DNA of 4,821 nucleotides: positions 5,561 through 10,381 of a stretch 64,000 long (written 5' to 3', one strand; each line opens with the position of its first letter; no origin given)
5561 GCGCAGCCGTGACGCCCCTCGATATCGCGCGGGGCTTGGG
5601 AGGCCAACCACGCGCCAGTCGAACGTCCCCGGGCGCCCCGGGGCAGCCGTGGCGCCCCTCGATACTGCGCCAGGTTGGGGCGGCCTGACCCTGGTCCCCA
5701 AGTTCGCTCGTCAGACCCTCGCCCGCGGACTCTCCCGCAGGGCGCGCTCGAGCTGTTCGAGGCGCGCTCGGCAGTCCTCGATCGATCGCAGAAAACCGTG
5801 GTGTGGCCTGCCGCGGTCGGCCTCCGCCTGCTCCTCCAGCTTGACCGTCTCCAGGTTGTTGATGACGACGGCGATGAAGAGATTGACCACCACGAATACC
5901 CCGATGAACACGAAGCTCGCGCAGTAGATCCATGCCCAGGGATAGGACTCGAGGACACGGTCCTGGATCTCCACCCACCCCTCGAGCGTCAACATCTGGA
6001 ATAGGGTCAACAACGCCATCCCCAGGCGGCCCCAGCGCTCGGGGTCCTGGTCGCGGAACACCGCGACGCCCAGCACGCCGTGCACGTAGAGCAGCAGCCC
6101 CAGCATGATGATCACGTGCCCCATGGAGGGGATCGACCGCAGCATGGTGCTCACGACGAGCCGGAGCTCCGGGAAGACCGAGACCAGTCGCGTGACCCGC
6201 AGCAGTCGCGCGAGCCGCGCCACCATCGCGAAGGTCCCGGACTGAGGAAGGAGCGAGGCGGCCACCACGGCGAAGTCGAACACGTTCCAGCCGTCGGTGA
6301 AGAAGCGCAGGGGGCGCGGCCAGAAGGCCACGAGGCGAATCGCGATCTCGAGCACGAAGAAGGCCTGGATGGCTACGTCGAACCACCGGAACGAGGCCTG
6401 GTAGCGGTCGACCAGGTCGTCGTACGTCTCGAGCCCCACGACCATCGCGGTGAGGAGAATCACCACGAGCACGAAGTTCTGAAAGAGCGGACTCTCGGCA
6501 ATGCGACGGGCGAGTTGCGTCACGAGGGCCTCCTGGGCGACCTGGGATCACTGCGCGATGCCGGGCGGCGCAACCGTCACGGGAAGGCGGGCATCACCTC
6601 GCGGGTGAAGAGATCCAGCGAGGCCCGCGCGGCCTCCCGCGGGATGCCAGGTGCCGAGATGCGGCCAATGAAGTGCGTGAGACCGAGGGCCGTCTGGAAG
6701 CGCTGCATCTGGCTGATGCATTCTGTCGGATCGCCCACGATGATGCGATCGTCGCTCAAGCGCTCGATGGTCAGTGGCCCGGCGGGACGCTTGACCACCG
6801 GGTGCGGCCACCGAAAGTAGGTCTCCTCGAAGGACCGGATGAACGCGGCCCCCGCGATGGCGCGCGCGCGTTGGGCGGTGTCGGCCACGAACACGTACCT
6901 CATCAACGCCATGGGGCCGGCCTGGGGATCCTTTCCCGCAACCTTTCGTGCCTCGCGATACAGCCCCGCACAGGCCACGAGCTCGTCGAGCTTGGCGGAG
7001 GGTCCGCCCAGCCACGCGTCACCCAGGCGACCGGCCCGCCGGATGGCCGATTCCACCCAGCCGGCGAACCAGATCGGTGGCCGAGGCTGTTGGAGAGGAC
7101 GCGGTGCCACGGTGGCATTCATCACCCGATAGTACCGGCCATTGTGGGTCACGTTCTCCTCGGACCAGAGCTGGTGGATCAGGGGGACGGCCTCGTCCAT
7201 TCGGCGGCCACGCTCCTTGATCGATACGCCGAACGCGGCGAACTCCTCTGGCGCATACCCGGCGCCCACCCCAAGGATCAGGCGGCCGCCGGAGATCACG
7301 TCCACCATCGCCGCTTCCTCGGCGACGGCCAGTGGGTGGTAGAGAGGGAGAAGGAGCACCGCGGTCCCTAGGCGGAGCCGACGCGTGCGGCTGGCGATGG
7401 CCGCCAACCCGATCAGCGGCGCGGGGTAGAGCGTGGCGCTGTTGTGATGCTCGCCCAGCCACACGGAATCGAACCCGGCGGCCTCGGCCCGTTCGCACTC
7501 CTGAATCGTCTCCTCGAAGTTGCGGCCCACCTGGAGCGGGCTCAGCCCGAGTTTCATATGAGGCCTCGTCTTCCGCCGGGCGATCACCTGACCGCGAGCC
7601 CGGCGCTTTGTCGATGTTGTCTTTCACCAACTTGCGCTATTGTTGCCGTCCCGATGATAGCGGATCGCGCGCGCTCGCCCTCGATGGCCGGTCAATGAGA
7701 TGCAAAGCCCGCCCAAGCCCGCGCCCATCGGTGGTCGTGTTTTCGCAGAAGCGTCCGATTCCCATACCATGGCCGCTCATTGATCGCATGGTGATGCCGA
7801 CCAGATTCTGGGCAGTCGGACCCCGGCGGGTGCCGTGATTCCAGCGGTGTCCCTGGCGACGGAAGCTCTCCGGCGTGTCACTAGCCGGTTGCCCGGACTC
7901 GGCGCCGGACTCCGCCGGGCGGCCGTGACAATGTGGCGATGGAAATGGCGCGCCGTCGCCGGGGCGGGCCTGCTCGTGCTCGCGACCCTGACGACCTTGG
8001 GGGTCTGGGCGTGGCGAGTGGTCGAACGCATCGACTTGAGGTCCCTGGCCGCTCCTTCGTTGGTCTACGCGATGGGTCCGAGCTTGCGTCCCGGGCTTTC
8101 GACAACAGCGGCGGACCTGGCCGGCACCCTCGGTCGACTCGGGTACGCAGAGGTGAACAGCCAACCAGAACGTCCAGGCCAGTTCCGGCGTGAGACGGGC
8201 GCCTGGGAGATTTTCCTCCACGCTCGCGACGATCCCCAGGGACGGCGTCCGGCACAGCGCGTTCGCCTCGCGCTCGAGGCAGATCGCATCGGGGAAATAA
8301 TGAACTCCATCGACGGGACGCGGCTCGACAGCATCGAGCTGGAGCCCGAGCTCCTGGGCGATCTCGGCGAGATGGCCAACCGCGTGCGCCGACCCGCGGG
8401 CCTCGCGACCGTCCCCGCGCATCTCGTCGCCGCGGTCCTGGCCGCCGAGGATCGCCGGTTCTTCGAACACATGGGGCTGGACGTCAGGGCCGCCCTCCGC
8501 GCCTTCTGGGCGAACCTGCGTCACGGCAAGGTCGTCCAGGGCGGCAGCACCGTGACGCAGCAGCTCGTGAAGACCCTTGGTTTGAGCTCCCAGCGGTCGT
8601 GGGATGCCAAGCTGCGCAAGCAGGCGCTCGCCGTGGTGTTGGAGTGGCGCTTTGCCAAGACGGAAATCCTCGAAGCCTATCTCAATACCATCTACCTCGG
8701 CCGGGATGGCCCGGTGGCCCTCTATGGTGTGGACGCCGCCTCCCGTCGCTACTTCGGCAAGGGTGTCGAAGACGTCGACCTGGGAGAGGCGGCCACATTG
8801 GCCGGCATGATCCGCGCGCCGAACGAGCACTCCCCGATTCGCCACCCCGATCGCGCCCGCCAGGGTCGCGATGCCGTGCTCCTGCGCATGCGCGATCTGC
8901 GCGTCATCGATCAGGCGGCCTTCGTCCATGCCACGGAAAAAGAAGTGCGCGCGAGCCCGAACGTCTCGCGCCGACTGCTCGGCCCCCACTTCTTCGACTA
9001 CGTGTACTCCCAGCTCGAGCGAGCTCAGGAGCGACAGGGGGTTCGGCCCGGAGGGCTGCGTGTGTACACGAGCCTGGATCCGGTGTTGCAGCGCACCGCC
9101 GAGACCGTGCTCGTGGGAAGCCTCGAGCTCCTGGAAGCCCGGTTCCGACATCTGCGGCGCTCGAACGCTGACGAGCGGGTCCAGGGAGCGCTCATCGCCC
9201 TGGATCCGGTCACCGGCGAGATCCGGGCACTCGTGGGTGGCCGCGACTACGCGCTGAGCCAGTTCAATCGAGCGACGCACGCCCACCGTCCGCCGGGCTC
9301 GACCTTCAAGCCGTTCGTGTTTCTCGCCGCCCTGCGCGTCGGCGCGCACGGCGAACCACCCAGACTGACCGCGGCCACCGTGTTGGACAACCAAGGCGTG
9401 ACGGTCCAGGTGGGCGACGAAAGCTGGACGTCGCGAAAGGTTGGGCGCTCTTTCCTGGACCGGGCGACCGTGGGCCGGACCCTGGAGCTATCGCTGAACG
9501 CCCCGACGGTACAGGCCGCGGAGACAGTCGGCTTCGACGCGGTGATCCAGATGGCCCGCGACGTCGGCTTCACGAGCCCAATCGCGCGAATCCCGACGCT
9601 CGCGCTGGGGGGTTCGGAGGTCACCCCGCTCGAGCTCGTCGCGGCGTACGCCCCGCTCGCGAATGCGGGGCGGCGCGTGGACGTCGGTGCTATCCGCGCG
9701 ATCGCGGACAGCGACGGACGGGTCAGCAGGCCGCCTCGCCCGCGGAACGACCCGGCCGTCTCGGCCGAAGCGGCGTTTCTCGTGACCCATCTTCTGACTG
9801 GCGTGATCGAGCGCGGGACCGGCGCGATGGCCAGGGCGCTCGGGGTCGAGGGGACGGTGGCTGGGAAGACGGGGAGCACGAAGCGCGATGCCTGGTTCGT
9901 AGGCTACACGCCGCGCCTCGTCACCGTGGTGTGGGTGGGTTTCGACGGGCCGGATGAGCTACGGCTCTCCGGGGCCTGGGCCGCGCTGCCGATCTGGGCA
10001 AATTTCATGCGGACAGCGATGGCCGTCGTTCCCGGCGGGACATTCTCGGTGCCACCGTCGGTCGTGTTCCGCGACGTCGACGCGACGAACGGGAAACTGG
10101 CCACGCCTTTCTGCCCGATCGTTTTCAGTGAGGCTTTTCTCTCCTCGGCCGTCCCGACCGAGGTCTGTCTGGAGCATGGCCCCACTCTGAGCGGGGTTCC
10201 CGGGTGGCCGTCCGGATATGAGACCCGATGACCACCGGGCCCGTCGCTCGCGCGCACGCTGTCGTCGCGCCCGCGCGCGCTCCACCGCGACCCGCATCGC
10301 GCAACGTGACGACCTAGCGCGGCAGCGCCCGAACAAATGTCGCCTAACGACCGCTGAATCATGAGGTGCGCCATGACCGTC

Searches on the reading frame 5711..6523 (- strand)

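Call 8: search_protein_families(library=pfam, proteins=[window:5711-6523:-])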
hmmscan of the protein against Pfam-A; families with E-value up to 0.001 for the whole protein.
window:5711-6523:- (270 aa): 2 families
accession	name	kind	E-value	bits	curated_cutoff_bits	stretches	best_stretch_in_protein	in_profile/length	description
PF00520.37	Ion_trans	-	1.6e-45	155.6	25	1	12-230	2-239/241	Ion transport protein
PF08016.18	PKD_channel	-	6e-07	29.6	22.4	1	80-226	82-224/225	Polycystin cation channel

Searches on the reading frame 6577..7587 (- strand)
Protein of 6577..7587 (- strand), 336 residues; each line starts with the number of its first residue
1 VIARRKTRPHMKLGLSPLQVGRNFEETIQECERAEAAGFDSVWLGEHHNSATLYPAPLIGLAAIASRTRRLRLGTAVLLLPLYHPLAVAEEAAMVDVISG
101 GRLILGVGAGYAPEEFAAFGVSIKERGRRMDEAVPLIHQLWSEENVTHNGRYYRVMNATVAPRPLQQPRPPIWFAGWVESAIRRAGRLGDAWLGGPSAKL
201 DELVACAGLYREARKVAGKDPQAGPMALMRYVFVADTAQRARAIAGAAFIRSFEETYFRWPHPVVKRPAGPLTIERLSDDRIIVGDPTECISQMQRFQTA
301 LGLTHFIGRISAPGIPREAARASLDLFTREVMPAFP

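Call 8: search_protein_families(library=pfam, proteins=[window:6577-7587:-])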
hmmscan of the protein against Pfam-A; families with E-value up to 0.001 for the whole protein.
window:6577-7587:- (336 aa): 1 family
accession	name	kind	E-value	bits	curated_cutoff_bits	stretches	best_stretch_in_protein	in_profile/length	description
PF00296.26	Bac_luciferase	-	6.1e-67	226.6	27.9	1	22-300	20-310/314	Luciferase-like monooxygenase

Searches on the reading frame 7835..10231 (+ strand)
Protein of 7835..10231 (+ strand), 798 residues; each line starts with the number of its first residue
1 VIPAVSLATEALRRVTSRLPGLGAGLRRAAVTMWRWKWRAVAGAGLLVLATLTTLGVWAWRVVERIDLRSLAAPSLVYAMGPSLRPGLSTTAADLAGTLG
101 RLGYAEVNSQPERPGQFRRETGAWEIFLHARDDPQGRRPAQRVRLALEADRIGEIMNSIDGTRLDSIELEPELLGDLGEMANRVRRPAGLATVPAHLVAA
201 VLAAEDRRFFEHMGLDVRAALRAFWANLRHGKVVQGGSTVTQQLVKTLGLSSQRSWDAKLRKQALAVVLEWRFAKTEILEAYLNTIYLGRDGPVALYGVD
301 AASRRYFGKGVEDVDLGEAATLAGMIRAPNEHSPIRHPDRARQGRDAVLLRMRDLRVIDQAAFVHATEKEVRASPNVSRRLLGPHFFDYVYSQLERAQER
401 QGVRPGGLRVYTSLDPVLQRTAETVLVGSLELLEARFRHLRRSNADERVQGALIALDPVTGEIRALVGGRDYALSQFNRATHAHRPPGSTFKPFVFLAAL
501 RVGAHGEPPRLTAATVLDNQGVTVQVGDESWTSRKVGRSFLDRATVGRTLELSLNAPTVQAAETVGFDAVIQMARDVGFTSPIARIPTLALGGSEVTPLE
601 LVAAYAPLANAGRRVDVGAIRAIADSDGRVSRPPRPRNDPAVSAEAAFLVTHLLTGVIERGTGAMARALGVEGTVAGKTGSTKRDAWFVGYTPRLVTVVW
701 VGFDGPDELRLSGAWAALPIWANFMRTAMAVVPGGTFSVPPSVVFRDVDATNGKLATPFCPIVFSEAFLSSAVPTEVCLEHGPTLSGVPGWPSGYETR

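Call 8: search_protein_families(library=pfam, proteins=[window:7835-10231:+])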
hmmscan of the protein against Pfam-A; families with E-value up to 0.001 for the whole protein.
window:7835-10231:+ (798 aa): 3 families
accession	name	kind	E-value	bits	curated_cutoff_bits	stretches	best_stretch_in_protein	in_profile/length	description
PF00912.28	Transgly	-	7.7e-55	185.5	27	1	181-352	10-177/178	Transglycosylase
PF00905.27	Transpeptidase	-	2.8e-27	96.1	22.1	1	451-705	1-280/299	Penicillin binding protein transpeptidase domain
PF14814.11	UB2H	-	3.2e-12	46.8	27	1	84-169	1-85/85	Bifunctional transglycosylase second domain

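Call 13: find_related_loci(query=window:7835-10231:+, collection=genome_contigs, flank=2000)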
Query window:7835-10231:+ (798 aa) in genome_contigs; peptide patterns used: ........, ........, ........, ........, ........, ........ (x = any residue, [..] = any of these).
190 stretches matched a pattern; 127 encode a relative of the query (tblastn E <= 1e-3); the best 80 are kept; 80 distinct loci.
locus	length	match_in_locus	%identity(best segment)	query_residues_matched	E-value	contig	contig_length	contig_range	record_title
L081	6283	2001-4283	36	26-794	6e-142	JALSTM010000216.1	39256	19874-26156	MAG: Desulfobacterales bacterium isolate 356-308_metabat2_scaf2bin.107 356-308_scaffold_540_c1, whole genome shotgun seq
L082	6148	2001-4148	38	60-782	3e-137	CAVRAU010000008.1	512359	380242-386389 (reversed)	MAG: uncultured Acidobacteriota bacterium isolate MFD03551.bin.2.58 genome assembly, contig: contig_23872, whole genome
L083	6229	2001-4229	35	28-775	5e-123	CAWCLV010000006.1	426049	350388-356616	MAG: Bryobacterales bacterium isolate MFD05502.bin.1.177 genome assembly, contig: contig_37246, whole genome shotgun seq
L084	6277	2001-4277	34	25-782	6e-118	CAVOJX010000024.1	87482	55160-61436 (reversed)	MAG: Bryobacterales bacterium isolate MFD00082.bin.2.13 genome assembly, contig: contig_4629, whole genome shotgun seque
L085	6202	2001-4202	35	37-781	2e-116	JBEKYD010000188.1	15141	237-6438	MAG: Bryobacteraceae bacterium isolate SPRUCE 667 SPRUCE_667_188, whole genome shotgun sequence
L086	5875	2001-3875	36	177-785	2e-110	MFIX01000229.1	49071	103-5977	MAG: Candidatus Glassbacteria bacterium RIFCSPLOWO2_12_FULL_58_11 rifcsplowo2_12_scaffold_6704, whole genome shotgun seq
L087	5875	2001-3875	36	177-785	2e-109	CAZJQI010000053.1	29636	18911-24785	MAG TPA_asm: uncultured Gemmatimonadales bacterium isolate SRP068000_co1_608 genome assembly, contig: NODE_1772_length_2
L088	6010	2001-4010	34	98-761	9e-108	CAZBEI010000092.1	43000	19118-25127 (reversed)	MAG TPA_asm: uncultured Bdellovibrio sp. isolate binchicken_co203_640 genome assembly, contig: k141_1804554, whole genom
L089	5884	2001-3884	36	190-781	9e-105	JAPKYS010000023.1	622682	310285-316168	MAG: bacterium isolate LacPavin_0920_SED3_MAG_51_16 LacPavin_0920_SED3_scaffold_944481, whole genome shotgun sequence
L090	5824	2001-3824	33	179-781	2e-104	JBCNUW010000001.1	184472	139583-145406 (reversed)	MAG: Candidatus Hydrothermales bacterium isolate DT_Bin_18 contig1, whole genome shotgun sequence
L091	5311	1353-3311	36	164-797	3e-103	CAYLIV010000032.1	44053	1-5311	MAG TPA_asm: uncultured Fibrobacteraceae bacterium isolate binchicken_co142_303 genome assembly, contig: NODE_2324_lengt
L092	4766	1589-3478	35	166-761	7e-104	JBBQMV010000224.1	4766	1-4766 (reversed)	MAG: Bdellovibrionia bacterium isolate Co_metawrap_363 Cmw_363_k141_7856004_length_4766_cov_7.0000, whole genome shotgun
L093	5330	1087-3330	35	93-781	1e-102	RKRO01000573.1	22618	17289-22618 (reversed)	MAG: Candidatus Poribacteria bacterium isolate PNGco_C_bin3 scaffold_242, whole genome shotgun sequence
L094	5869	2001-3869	34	190-781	4e-102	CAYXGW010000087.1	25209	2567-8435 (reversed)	MAG TPA_asm: uncultured Deferribacteres bacterium isolate binchicken_co182_195 genome assembly, contig: NODE_428_length_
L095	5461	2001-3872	35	190-781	4e-101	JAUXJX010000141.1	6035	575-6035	MAG: Bacteroidota bacterium isolate CSMAG_3093 CSMAG_3093_k127_18018274_length_6035_cov_17.0000, whole genome shotgun se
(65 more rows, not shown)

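Call 52: find_homologous_proteins(query=window:7835-10231:+, max_evalue=1e-50)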
Query window:7835-10231:+ (798 aa): 6054 proteins with E <= 1e-50 among 8000 candidates; the best 120 are listed.
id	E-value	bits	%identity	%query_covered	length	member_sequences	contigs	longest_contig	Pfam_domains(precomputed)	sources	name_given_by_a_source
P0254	0.0e+0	1746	99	100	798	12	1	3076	PF14814.12,PF00912.29,PF00905.28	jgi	jgi:penicillin-binding protein 1B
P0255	0.0e+0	1275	73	100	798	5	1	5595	PF14814.12,PF00912.29,PF00905.28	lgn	-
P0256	0.0e+0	1108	67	96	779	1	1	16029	PF14814.12,PF00912.29,PF00905.28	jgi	jgi:penicillin-binding protein 1B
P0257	0.0e+0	1102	66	97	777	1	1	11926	PF14814.12,PF00912.29,PF00905.28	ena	-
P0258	3.1e-293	993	62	96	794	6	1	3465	PF14814.12,PF00912.29,PF00905.28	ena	-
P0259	1.0e-291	988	63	95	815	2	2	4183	PF14814.12,PF00912.29,PF00905.28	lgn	-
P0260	3.5e-279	946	61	92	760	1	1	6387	PF14814.12,PF00912.29,PF00905.28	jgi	jgi:penicillin-binding protein 1B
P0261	3.5e-274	930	58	96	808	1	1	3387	PF14814.12,PF00912.29,PF00905.28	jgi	jgi:penicillin-binding protein 1B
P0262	4.3e-274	930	58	91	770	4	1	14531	PF14814.12,PF00912.29,PF00905.28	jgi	jgi:penicillin-binding protein 1B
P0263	2.8e-273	927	57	95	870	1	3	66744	PF14814.12,PF00912.29,PF00905.28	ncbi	-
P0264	4.2e-272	923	59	91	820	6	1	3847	PF14814.12,PF00912.29,PF00905.28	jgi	-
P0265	7.4e-272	922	58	94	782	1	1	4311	PF14814.12,PF00912.29,PF00905.28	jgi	jgi:1A family penicillin-binding protein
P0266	3.0e-271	920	59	92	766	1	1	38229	PF14814.12,PF00912.29,PF00905.28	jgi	jgi:penicillin-binding protein 1B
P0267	2.2e-269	914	57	95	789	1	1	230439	PF14814.12,PF00912.29,PF00905.28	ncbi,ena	-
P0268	1.1e-267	908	59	94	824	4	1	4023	PF14814.12,PF00912.29,PF00905.28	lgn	-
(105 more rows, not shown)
